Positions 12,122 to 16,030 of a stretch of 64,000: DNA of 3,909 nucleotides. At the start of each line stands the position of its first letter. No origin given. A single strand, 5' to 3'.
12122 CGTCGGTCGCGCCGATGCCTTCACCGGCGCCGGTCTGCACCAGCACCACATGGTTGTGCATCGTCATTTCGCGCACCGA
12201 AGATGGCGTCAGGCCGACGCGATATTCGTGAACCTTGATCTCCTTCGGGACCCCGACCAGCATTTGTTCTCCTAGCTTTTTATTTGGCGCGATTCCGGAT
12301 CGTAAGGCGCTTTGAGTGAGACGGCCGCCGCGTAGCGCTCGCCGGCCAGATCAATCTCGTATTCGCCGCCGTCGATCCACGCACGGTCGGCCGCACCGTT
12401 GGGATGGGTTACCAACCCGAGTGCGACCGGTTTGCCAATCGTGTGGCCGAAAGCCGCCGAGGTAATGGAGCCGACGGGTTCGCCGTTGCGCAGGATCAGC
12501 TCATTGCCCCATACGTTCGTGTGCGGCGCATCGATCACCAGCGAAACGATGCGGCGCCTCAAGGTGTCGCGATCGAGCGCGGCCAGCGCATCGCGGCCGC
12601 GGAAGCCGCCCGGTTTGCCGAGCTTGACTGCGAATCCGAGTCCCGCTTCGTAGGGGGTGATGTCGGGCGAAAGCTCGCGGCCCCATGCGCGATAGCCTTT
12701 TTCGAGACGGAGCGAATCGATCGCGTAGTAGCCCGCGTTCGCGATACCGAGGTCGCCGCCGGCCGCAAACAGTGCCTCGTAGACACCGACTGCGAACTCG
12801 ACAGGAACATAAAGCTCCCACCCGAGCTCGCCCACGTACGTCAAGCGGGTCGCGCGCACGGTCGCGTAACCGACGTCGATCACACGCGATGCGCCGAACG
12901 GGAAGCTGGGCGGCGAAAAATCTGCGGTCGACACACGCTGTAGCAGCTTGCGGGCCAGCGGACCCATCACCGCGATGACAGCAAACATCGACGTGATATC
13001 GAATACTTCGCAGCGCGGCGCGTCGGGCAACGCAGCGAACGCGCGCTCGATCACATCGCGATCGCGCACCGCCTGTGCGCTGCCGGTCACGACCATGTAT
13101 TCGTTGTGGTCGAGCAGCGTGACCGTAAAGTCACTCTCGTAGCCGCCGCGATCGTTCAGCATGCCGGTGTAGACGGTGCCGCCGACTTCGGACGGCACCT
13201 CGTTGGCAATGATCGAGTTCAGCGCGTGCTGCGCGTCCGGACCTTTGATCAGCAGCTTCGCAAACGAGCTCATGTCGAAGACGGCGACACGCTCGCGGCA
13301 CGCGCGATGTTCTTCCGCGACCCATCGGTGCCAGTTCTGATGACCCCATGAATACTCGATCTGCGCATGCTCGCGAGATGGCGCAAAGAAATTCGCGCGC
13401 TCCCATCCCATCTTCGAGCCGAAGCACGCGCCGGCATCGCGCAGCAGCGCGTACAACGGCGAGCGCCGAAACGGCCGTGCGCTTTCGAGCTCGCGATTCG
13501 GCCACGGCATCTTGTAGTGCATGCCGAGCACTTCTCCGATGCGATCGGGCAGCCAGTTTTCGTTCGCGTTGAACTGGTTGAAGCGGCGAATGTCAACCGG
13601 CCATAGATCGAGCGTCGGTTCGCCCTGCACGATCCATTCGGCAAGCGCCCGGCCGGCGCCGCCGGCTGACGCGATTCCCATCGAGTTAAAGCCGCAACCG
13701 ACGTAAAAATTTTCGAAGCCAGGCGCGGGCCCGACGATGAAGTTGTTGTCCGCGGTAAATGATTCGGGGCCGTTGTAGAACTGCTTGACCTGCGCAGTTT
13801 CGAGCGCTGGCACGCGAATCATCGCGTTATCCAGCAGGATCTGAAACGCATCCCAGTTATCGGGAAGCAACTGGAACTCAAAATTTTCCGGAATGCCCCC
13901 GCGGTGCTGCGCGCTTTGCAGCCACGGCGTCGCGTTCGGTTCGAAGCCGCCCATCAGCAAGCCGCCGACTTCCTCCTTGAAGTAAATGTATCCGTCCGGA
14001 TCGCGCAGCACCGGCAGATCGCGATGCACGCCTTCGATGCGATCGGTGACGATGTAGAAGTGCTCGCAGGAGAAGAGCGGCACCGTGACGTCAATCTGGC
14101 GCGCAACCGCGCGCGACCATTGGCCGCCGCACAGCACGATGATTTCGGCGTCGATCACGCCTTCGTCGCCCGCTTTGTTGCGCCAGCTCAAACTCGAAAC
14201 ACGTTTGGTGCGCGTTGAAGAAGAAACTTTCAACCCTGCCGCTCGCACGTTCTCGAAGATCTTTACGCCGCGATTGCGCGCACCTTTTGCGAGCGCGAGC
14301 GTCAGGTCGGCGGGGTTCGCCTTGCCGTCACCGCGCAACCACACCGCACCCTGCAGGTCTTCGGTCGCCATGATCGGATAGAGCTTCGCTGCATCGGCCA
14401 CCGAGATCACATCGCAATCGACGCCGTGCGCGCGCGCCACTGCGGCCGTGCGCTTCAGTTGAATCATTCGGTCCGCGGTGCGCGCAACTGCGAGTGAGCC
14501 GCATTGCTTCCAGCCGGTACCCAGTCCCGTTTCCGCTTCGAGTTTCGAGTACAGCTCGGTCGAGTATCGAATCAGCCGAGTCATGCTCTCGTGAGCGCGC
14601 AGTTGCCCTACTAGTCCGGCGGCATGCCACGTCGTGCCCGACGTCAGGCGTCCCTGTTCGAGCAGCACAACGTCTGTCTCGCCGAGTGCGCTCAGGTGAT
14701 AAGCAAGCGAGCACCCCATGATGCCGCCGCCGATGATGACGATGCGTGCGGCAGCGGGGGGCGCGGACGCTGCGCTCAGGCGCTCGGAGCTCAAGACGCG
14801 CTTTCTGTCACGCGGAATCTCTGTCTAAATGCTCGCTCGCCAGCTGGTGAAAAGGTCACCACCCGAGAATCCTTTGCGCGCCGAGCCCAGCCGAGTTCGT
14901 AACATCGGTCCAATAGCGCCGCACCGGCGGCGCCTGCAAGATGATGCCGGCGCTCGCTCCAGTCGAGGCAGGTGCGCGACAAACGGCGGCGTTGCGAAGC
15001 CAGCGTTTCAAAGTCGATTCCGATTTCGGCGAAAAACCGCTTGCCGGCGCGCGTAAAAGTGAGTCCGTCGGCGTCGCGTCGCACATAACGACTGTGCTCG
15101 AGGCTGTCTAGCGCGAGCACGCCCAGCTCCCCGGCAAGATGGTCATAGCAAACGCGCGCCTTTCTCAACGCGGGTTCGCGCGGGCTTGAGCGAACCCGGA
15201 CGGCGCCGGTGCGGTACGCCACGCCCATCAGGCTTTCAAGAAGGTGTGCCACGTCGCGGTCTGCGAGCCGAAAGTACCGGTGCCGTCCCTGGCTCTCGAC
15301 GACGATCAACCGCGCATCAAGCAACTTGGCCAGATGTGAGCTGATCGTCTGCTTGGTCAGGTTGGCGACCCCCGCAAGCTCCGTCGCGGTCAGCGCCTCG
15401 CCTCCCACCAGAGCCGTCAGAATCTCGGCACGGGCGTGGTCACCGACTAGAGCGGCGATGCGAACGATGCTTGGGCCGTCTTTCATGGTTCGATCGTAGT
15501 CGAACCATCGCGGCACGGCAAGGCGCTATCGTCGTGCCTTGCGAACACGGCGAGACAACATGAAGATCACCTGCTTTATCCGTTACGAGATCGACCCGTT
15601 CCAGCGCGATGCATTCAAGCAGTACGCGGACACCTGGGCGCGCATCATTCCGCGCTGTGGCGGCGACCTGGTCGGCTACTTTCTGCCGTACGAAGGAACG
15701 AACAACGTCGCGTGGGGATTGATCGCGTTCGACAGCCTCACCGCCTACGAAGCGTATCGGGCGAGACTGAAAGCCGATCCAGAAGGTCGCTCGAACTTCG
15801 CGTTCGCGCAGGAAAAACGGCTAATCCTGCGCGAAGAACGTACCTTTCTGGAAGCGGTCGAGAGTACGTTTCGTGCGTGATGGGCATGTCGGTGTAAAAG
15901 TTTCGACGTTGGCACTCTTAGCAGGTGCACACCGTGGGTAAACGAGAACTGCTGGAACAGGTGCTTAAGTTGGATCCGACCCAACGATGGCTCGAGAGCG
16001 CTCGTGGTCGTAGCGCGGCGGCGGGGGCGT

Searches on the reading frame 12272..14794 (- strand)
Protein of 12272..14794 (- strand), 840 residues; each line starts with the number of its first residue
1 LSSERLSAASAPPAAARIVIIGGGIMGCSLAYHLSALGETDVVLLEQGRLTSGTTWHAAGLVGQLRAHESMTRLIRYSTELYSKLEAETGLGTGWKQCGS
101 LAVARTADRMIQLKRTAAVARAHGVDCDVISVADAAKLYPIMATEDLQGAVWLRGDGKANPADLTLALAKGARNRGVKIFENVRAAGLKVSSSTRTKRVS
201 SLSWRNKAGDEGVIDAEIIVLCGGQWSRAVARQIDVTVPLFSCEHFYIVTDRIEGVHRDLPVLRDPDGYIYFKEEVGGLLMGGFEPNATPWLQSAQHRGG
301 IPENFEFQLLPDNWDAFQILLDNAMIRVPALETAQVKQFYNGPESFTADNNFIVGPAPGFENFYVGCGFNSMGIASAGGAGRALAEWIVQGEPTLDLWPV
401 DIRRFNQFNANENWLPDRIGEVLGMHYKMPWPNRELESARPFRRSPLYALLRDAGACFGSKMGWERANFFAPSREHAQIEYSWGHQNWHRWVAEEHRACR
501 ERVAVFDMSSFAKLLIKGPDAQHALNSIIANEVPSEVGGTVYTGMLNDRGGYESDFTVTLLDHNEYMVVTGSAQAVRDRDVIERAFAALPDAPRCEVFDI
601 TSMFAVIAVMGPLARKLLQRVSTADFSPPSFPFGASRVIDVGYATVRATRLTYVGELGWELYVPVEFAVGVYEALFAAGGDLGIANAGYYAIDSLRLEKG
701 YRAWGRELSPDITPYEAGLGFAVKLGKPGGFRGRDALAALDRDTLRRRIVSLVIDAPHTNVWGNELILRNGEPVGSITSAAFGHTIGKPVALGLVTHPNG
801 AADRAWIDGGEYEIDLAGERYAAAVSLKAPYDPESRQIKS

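Call 41: search_protein_families(library=pfam, proteins=[window:12272-14794:-], max_evalue=0.0001)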
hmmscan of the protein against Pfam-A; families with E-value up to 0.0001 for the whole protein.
window:12272-14794:- (840 aa): 6 families
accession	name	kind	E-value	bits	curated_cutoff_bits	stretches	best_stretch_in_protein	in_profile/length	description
PF01571.26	GCV_T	-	5.3e-75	252.4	25.6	1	447-722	1-255/255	Aminomethyltransferase folate-binding domain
PF01266.30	DAO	-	3.4e-69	234.5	27.9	1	17-387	1-353/353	FAD dependent oxidoreductase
PF08669.17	GCV_T_C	-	3.5e-19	68.9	25.9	1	747-832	1-80/80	Glycine cleavage T-protein C-terminal barrel domain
PF16350.10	FAO_M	-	4.9e-19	68.7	27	1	391-445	2-56/56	FAD dependent oxidoreductase central domain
PF00890.30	FAD_binding_2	-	6e-05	22.8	20.4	0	18-233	2-211/414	FAD binding domain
PF13450.12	NAD_binding_8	-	7.4e-05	23.4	21.9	0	20-55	1-37/68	NAD(P)-binding Rossmann-like domain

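Call 53: search_protein_families(library=ncbifam, proteins=[window:12272-14794:-], max_evalue=0.00001)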
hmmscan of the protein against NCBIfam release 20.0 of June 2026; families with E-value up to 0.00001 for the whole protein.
window:12272-14794:- (840 aa): 24 families
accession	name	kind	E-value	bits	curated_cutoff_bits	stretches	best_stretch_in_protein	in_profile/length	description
NF001567.0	PRK00389.1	subfamily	1e-53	182.6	300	1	493-827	35-349/359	glycine cleavage system aminomethyltransferase GcvT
TIGR01372.1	soxA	subfamily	5.9e-49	166.7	1164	1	439-837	604-993/996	sarcosine oxidase subunit alpha family protein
NF053776.1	TmaoDeMthMsil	equivalog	1.3e-46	159.6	1100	1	441-838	367-761/763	trimethylamine N-oxide demethylase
TIGR00528.1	gcvT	equivalog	2.4e-40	138.6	235.85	1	493-796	33-331/362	glycine cleavage system aminomethyltransferase GcvT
NF010093.0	PRK13579.1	equivalog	2.9e-37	128.4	459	1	491-803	40-342/371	glycine cleavage system aminomethyltransferase GcvT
TIGR02352.1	thiamin_ThiO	equivalog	5.7e-30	104.6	250.8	1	18-232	1-212/351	glycine oxidase ThiO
TIGR01373.1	soxB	subfamily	1e-24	87.2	529.45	1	12-407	27-401/407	sarcosine oxidase subunit beta family protein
NF001933.0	PRK00711.1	subfamily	8.2e-23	81.1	383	1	68-244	105-274/429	D-amino acid dehydrogenase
NF009133.0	PRK12486.1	equivalog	2.8e-22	79.1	410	1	492-797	44-341/369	dimethylsulfoniopropionate demethylase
NF008425.0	PRK11259.1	equivalog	6.2e-20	71.5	257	1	18-406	7-376/377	N-methyl-L-tryptophan oxidase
TIGR03364.1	HpnW_proposed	hypoth_equivalog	1.7e-15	57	285.1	1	17-191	2-175/365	TIGR03364 family FAD-dependent oxidoreductase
TIGR01377.1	soxA_mon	subfamily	2.4e-13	49.6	479.65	1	18-407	3-377/381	amino oxidase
NF002480.1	PRK01747.1-1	equivalog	2.9e-13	49.1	540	1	11-233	244-458/645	bifunctional tRNA (5-methylaminomethyl-2-thiouridine)(34)-methyltransferase MnmC2/FAD-dependent 5-carboxymethylaminomethyl-2-thiouridine(34)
TIGR03197.1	MnmC_Cterm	equivalog_domain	4.8e-13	48.9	174.2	1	18-230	2-206/400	FAD-dependent 5-carboxymethylaminomethyl-2-thiouridine(34) oxidoreductase MnmC1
NF050086.1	pipecolate_AmaA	exception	3e-11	42.6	600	1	15-229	25-239/425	L-pipecolate oxidase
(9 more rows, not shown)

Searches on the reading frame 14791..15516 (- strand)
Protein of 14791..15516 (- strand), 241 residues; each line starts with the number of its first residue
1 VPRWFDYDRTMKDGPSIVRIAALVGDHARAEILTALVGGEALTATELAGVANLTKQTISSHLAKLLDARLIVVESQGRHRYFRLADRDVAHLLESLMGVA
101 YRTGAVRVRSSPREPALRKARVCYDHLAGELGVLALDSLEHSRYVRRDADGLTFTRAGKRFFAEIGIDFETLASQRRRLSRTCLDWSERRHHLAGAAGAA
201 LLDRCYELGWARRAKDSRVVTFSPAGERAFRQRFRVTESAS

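Call 41: search_protein_families(library=pfam, proteins=[window:14791-15516:-], max_evalue=0.0001)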
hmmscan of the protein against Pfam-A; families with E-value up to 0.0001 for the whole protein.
window:14791-15516:- (241 aa): 3 families
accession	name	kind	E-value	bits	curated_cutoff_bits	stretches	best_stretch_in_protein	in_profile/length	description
PF12840.13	HTH_20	-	8.7e-10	38.9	27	1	26-74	3-51/51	Helix-turn-helix domain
PF01022.26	HTH_5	-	1.6e-07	31.5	22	1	27-71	2-45/47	Bacterial regulatory protein, arsR family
PF12802.13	MarR_2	-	4.2e-07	30.5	27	1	30-80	8-59/61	MarR family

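Call 63: search_protein_families(library=ncbifam, proteins=[window:14791-15516:-], max_evalue=1e-10)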
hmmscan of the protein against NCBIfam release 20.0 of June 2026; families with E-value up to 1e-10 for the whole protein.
window:14791-15516:- (241 aa): 2 families
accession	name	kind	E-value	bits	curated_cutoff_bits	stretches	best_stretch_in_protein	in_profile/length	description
NF033788.1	HTH_metalloreg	subfamily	4.8e-15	55.1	55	1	19-93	3-77/77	metalloregulator ArsR/SmtB family transcription factor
NF047906.1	CdPbTransRegCmtR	equivalog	8.3e-12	45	150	1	17-102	11-95/104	Cd(II)/Pb(II)-sensing metalloregulatory transcriptional regulator CmtR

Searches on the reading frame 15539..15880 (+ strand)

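Call 58: search_protein_families(library=pfam, proteins=[window:15539-15880:+], max_evalue=0.001)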
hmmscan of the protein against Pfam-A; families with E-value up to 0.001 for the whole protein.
window:15539-15880:+ (113 aa): 1 family
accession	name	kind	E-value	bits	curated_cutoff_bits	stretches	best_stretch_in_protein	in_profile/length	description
PF07978.19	NIPSNAP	-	3.4e-21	75.8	22.3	1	13-107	3-98/102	NIPSNAP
